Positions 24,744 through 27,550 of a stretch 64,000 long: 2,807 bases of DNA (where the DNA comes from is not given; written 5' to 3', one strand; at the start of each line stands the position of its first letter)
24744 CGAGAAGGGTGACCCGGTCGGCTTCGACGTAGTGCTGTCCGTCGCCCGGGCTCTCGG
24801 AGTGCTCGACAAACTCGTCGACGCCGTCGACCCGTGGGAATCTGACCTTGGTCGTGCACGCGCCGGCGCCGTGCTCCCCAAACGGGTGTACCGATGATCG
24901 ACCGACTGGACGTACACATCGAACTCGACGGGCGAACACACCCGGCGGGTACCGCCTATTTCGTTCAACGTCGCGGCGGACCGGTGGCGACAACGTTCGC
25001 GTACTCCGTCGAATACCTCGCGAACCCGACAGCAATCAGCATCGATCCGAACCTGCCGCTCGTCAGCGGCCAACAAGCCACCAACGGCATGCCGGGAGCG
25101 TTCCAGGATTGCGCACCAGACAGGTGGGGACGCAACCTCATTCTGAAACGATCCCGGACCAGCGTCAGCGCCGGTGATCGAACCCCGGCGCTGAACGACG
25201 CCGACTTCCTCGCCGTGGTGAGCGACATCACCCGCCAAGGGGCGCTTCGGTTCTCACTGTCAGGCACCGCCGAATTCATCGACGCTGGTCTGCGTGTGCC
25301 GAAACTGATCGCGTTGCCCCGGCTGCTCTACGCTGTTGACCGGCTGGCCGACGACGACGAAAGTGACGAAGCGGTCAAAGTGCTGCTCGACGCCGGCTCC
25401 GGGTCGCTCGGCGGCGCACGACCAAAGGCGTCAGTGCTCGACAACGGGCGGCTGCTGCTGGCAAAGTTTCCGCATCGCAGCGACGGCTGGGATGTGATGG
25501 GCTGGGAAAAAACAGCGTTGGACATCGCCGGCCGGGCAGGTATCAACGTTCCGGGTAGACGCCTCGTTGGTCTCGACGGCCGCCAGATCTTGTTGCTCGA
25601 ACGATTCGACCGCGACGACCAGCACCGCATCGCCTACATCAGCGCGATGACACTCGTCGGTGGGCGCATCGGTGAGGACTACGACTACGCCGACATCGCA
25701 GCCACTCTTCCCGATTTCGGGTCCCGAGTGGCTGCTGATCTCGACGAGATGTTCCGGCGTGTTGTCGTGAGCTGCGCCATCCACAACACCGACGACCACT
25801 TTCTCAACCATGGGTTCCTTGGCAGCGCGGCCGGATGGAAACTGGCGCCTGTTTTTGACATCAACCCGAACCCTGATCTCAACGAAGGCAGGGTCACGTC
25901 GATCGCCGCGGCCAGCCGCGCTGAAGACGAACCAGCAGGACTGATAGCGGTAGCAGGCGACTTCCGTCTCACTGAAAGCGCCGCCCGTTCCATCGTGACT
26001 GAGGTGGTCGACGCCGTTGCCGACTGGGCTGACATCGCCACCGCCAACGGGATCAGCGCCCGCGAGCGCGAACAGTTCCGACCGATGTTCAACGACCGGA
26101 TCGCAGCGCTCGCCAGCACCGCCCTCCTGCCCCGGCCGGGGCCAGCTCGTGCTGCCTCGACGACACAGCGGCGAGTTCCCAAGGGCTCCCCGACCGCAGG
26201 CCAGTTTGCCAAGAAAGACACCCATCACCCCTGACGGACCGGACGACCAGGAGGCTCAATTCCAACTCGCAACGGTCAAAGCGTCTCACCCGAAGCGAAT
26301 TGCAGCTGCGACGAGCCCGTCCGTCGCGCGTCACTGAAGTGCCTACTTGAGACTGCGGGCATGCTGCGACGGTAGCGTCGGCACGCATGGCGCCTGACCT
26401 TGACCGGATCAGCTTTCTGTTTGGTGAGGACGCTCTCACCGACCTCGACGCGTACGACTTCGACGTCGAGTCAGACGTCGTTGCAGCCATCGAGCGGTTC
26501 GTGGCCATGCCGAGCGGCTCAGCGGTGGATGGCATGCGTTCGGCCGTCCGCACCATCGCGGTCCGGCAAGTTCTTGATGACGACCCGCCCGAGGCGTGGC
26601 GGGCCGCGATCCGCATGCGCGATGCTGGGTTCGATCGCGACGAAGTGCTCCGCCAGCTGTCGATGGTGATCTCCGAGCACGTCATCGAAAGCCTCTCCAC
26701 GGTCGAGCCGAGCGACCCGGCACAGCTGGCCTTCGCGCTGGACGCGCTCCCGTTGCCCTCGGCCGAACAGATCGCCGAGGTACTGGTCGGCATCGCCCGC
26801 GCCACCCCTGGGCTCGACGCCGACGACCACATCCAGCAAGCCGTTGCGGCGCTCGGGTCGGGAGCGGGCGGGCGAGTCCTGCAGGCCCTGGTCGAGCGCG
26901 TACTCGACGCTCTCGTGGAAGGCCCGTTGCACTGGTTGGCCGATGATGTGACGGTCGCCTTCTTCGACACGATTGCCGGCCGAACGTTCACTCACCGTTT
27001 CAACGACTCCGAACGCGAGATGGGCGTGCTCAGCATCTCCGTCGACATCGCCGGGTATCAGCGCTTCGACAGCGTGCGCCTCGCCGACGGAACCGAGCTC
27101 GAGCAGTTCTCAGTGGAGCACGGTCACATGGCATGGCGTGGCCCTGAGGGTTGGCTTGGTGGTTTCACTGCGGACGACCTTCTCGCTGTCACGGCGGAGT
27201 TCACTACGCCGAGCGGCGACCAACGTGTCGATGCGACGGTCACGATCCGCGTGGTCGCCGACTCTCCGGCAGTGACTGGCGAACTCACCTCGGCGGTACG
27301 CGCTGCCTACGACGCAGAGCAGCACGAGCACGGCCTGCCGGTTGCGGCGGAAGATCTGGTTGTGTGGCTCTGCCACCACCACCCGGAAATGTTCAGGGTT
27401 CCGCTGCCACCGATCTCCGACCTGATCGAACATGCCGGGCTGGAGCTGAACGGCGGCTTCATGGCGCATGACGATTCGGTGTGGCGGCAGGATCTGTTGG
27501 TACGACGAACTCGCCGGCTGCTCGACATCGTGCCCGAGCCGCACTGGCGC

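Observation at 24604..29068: hipBA followed by a large SEC-C-motif protein: possible three-component kinase module in a tRNA-linked island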

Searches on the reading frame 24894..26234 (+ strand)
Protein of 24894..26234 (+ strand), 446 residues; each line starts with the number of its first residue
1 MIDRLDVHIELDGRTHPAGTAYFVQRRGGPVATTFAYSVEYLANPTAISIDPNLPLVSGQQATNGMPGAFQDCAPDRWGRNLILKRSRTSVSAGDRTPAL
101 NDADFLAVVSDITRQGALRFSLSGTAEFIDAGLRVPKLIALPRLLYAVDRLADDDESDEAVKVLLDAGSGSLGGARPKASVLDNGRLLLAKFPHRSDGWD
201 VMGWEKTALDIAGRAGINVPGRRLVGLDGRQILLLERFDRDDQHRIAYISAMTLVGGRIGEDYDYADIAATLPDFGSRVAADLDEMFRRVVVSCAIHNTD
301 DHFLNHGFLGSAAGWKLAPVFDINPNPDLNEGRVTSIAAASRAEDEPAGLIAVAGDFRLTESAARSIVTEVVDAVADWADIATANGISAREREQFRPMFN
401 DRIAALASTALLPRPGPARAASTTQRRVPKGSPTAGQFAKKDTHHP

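Call 3: search_protein_families(library=pfam, proteins=[window:24894-26234:+], max_evalue=0.01)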
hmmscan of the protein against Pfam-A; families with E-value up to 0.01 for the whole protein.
window:24894-26234:+ (446 aa): 2 families
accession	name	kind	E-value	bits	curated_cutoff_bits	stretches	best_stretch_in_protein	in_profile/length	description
PF07804.18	HipA_C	-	2.5e-38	132.3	30.5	1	171-378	2-212/213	HipA-like C-terminal domain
PF13657.11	Couple_hipA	-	2.1e-06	28.6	22.5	1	29-90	19-77/99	HipA N-terminal domain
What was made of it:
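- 24894..26234 (+): hipA: full-length HipA-family Ser/Thr kinase toxin, 446 aa. Pfam HipA_C E 2.5e-38 and Couple_hipA E 2.1e-6 (call 3).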

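Call 5: search_protein_families(library=ncbifam, proteins=[window:24894-26234:+], max_evalue=0.1)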
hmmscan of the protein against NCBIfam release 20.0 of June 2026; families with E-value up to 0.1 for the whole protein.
window:24894-26234:+ (446 aa): 2 families
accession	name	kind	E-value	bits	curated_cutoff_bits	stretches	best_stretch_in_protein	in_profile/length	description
NF007297.0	PRK09775.1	equivalog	3.4e-09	35.9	401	1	199-325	242-371/446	type II toxin-antitoxin system HipA family toxin YjjJ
TIGR03071.1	couple_hipA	domain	0.016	15.4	27.8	1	32-89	21-78/101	HipA N-terminal domain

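Call 6: search_protein_families(library=padloc, proteins=[window:24894-26234:+], max_evalue=0.1)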
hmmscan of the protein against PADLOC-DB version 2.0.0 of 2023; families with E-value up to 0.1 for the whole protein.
window:24894-26234:+ (446 aa): 1 family
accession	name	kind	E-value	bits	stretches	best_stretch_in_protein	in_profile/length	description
PDLC04340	PDC-M03A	-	0.02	12.4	1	186-322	33-166/280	-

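Call 22: find_homologous_proteins(query=window:24894-26231:+, max_evalue=1e-20)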
Query window:24894-26231:+ (446 aa): 7794 proteins with E <= 1e-20 among 8000 candidates; the best 120 are listed.
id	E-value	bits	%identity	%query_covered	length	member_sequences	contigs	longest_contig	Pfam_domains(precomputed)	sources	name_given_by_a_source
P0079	1.2e-293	992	100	100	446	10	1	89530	PF07804.19,PF13657.12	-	-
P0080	7.4e-254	861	89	99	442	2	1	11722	PF07804.19,PF13657.12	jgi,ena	-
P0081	4.6e-203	693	70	100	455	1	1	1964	PF07804.19,PF13657.12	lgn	-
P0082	3.7e-186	638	66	98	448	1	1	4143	PF07804.19,PF13657.12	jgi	jgi:serine/threonine-protein kinase HipA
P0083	9.4e-185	633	64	100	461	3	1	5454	PF07804.19,PF13657.12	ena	-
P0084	2.6e-181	622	65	99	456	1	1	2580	PF07804.19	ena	-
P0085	2.1e-180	619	64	100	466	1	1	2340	PF07804.19,PF13657.12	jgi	jgi:serine/threonine-protein kinase HipA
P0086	3.8e-179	615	63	100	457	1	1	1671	PF07804.19,PF13657.12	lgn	-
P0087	6.2e-167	574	65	91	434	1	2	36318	PF07804.19,PF13657.12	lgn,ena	-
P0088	1.3e-162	560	64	91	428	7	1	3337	PF07804.19,PF13657.12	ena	-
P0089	3.5e-159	549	63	92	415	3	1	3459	PF07804.19,PF13657.12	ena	-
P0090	9.7e-159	547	63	91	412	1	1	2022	PF07804.19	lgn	-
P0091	3.7e-140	486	56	98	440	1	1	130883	PF07804.19,PF13657.12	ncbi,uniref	ncbi:HipA domain-containing protein [Kribbella hippodromi]|uniref:HipA domain-containing protein n=1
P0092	7.7e-140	485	54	99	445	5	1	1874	PF07804.19,PF13657.12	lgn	-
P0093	1.2e-139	484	56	92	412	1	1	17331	PF07804.19,PF13657.12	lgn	-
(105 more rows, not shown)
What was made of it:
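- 24894..26234 (+): There are more than 7,700 homologues (call 22).
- Closest known: HipBA type II toxin-antitoxin system. Different: It belongs to a large actinobacterial group of Kribbella/Nocardioides type (call 22).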

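Call 23: find_encoding_contigs(protein=P0080, flank=10000, max_places=3)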
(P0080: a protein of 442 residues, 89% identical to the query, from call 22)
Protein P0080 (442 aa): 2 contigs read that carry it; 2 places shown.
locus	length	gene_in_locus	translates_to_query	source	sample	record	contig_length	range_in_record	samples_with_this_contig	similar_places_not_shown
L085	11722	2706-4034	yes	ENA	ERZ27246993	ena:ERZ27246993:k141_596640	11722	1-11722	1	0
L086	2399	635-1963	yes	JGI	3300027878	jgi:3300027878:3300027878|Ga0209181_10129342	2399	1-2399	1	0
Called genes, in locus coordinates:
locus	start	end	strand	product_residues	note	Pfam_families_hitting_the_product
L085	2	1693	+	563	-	?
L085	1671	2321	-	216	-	-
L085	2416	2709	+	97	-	PF13560:HTH_31, PF01381:HTH_3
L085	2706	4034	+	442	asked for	PF13657:Couple_hipA (weak), PF07804:HipA_C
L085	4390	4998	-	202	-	PF01583:APS_kinase, PF13671:AAA_33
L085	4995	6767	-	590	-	PF03600:CitMHS, PF02080:TrkA_C, PF00939:Na_sulph_symp, PF03600:CitMHS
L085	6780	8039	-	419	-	PF00009:GTP_EFTU, PF01926:MMR_HSR1 (faint), PF22594:GTP-eEF1A_C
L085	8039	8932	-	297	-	PF01507:PAPS_reduct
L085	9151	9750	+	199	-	-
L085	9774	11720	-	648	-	?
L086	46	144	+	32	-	-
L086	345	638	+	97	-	PF13560:HTH_31, PF01381:HTH_3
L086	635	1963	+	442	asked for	PF13657:Couple_hipA (weak), PF07804:HipA_C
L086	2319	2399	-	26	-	?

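Call 24: find_encoding_contigs(protein=P0087, flank=6000, max_places=2)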
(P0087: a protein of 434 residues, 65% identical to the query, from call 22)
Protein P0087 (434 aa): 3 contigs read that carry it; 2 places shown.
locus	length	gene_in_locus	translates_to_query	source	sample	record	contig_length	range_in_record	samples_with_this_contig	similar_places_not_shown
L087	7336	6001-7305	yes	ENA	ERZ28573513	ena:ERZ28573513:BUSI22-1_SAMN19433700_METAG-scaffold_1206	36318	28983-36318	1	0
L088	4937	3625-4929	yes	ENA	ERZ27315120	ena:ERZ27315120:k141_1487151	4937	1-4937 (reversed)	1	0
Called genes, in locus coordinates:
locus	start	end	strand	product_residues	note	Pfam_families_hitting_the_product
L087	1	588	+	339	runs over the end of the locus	PF01636:APH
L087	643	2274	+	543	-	PF00501:AMP-binding, PF13193:AMP-binding_C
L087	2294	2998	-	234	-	PF02678:Pirin, PF17954:Pirin_C_2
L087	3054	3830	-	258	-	PF23441:SDR (weak), PF00106:adh_short, PF08659:KR, PF13561:adh_short_C2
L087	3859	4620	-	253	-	PF01061:ABC2_membrane, PF12698:ABC2_membrane_3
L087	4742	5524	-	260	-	PF00005:ABC_tran, PF13304:AAA_21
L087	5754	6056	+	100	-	PF13443:HTH_26 (faint), PF13560:HTH_31, PF01381:HTH_3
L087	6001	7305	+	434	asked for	PF13657:Couple_hipA (weak), PF07804:HipA_C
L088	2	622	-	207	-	?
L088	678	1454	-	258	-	PF23441:SDR (weak), PF00106:adh_short, PF08659:KR, PF13561:adh_short_C2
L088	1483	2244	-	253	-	PF01061:ABC2_membrane, PF12698:ABC2_membrane_3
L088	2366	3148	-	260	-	PF00005:ABC_tran, PF13304:AAA_21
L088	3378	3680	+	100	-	PF13443:HTH_26 (faint), PF13560:HTH_31, PF01381:HTH_3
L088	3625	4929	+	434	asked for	PF13657:Couple_hipA (weak), PF07804:HipA_C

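Call 41: find_related_loci(query=window:24894-26231:+, collection=genome_contigs, flank=6000)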
Query window:24894-26231:+ (446 aa) in genome_contigs; peptide patterns used: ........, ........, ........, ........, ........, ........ (x = any residue, [..] = any of these).
92 stretches matched a pattern; 7 encode a relative of the query (tblastn E <= 1e-3); 7 distinct loci.
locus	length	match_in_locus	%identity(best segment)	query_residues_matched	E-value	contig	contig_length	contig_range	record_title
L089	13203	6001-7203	56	1-400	2e-140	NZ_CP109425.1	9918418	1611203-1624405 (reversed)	Kribbella sp. NBC_01505 chromosome, complete genome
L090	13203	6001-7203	54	1-400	3e-136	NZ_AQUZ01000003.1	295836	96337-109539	Kribbella catacumbae DSM 19601 A3ESDRAFT_scaffold_2.3_C, whole genome shotgun sequence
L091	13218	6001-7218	48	3-400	3e-115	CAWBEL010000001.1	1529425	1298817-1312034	MAG: uncultured Actinomycetota bacterium isolate MFD01213.bin.3.8 genome assembly, contig: contig_138, whole genome shot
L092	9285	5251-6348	53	44-406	8e-111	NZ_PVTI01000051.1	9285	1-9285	Knoellia remsis strain ATCC BAA-1496 Ga0104721_151, whole genome shotgun sequence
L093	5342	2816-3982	52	27-413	4e-106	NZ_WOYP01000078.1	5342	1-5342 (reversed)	MAG: Microbacterium sp. isolate WOFB01 NODE_6757_length_5342_cov_34.071496, whole genome shotgun sequence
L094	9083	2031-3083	47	51-400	1e-92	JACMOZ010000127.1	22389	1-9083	MAG: Aeromicrobium sp. isolate LF-bin-295 FL-bin-295-contig-k141_630053, whole genome shotgun sequence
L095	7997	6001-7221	42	1-407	4e-89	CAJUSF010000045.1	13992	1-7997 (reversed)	MAG TPA_asm: uncultured Eggerthellaceae bacterium isolate MGBC165261 genome assembly, contig: MGBC165261.45, whole genom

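Call 53: search_solved_structures(query=window:24894-26231:+, max_evalue=0.001, show_alignments=2)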
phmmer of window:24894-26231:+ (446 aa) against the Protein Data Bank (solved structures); distinct sequences matched with E-value up to 0.001: 0.
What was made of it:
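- Closest known: HipBA type II toxin-antitoxin system. Different: Single-sequence phmmer finds no PDB match (call 53), and the profile E-value is 1e-9.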

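Call 55: search_solved_structures(query=A4, max_evalue=0.01, show_alignments=2)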
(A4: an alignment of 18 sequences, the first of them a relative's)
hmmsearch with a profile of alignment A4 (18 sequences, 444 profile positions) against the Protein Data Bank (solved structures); distinct sequences matched with E-value up to 0.01: 15.
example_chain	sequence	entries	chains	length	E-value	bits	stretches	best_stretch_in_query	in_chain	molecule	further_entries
3tpd_A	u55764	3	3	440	1.2e-09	40.8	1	205-323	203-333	Serine/threonine-protein kinase HipA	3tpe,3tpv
2wiu_A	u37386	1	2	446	4e-09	39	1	205-323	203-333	PROTEIN HIPA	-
3hzi_A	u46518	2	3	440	1.2e-08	37.5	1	205-323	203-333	Protein hipA | Serine/threonine-protein kinase HipA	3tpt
3tpb_A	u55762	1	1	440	1.2e-08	37.5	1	205-323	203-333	Serine/threonine-protein kinase HipA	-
4yg7_D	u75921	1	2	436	3.8e-08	35.8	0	205-323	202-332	Serine/threonine-protein kinase HipA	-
3fbr_A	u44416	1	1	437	3.8e-08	35.8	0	205-323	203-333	Serine/threonine-protein kinase toxin HipA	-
3dnt_A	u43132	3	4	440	3.9e-08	35.8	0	205-323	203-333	Protein hipA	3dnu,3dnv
5k98_A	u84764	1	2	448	4.1e-08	35.7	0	205-323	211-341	Serine/threonine-protein kinase HipA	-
8ezr_B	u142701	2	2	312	7.8e-08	34.8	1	205-406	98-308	HipT(Lp)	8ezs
7vkb_A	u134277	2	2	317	8.1e-08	34.7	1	205-406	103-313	HipA_C domain-containing protein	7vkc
7wcf_A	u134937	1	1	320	6.2e-07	31.8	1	205-406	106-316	HipA_C domain-containing protein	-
7ab4_C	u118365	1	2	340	8e-07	31.5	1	205-327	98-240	HipA_C domain-containing protein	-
7ab3_C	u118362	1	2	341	8.2e-07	31.4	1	205-327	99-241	HipA_C domain-containing protein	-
7ab5_C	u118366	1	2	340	4.9e-06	28.9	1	205-327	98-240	HipA_C domain-containing protein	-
3akj_A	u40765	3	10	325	0.0007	21.8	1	172-323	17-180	CtkA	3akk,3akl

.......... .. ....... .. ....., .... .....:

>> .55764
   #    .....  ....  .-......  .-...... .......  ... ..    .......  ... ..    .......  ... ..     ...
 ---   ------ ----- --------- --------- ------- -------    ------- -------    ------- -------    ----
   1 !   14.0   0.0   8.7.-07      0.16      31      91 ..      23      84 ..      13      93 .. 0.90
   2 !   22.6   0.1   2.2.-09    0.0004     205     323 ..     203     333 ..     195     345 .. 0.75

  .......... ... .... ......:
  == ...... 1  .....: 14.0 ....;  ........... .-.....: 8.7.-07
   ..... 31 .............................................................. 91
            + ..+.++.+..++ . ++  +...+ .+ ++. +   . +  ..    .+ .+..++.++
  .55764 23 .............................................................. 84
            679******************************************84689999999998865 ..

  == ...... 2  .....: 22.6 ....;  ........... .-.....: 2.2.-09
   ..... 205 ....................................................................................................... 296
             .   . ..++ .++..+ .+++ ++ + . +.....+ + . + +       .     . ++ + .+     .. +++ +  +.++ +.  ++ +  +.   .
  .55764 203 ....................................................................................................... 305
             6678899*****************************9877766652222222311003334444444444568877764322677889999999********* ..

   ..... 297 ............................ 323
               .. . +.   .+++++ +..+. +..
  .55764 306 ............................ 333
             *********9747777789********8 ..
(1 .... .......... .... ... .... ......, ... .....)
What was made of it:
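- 24894..26234 (+): A family profile matches E. coli HipA structures at E 1.2e-9, aligning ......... with the catalytic loop TDGHAKN and FDI with YDI (call 55).
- On HipBA type II TA (HipA kinase): Profile alignment to E. coli HipA places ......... on TDGHAKN and FDI on YDI (call 55).
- Tried and rejected: Single-sequence phmmer of HipA against the PDB gave no hit, so a family profile was needed (calls 53, 55).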

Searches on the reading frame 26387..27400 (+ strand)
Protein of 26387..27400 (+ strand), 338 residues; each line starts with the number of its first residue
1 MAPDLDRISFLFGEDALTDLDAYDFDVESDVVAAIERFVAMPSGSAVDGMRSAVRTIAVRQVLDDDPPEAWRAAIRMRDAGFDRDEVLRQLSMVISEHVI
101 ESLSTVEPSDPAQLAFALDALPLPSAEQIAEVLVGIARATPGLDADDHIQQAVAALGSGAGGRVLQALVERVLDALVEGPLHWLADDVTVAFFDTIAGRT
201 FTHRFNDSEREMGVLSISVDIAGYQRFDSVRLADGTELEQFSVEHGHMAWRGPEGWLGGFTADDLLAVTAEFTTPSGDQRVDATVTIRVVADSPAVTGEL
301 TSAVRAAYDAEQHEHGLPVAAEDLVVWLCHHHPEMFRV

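Call 33: search_protein_families(library=pfam, proteins=[window:26387-27400:+], max_evalue=10)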
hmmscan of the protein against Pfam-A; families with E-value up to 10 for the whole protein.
window:26387-27400:+ (338 aa): 1 family
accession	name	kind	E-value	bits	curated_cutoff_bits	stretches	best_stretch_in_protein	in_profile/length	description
PF01934.22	HepT-like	-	0.15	12.2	23.5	1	21-79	16-88/120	Ribonuclease HepT-like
